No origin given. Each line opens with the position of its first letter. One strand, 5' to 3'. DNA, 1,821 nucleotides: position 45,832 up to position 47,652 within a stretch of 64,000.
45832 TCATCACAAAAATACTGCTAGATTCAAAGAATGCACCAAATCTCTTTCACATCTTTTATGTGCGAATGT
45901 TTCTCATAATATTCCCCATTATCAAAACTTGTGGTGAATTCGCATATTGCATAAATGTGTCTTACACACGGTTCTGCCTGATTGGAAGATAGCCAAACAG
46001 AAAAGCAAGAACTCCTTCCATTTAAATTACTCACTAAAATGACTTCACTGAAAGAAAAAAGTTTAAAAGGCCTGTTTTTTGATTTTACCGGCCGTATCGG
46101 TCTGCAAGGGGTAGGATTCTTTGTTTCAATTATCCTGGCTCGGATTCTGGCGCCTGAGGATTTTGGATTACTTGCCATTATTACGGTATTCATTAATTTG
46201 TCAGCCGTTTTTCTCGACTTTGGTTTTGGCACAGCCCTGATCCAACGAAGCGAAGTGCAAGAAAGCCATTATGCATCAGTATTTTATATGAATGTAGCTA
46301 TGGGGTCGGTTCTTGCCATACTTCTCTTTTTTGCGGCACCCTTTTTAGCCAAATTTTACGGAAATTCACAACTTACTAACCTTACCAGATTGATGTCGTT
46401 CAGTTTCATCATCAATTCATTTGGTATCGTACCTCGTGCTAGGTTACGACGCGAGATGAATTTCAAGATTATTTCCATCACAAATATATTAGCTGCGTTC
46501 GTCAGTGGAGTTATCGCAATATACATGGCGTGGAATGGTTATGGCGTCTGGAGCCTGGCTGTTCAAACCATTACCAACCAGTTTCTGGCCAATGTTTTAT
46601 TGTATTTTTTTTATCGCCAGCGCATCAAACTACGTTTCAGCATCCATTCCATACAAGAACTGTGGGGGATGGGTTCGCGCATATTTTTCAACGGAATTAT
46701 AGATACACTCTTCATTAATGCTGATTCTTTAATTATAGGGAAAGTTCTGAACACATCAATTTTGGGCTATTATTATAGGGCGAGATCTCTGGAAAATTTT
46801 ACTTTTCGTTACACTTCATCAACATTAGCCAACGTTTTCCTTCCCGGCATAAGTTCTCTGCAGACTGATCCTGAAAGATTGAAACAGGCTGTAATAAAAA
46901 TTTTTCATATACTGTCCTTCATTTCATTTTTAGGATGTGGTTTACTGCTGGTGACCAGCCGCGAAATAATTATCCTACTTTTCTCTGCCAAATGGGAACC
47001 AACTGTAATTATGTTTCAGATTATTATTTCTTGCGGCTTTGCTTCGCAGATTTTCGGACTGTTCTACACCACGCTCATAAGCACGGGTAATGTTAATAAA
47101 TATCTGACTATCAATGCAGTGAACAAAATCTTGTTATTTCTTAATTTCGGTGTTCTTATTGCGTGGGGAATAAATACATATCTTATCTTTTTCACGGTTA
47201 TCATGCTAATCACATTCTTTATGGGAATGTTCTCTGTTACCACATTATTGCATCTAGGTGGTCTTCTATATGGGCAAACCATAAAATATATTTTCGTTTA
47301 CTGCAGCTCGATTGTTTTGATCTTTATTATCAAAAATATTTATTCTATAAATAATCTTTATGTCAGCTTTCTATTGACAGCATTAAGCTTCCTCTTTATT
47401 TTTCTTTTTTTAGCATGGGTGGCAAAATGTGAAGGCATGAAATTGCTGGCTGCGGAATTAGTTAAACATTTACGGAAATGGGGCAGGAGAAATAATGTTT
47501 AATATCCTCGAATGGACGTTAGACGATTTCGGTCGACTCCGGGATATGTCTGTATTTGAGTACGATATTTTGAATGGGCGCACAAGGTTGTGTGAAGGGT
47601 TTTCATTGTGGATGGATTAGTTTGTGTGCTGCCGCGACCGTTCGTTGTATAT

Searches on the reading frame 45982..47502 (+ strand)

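Call 62: search_protein_families(library=pfam, proteins=[window:45982-47502:+], max_evalue=0.00001)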
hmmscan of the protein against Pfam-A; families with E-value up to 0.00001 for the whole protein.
window:45982-47502:+ (506 aa): 2 families
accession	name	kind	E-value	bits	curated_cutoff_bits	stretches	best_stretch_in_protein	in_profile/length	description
PF13440.11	Polysacc_synt_3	-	3.4e-82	276.4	23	1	51-342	1-292/293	Polysaccharide biosynthesis protein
PF01943.22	Polysacc_synt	-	9.4e-27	94.6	28.2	1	28-294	2-274/274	Polysaccharide biosynthesis protein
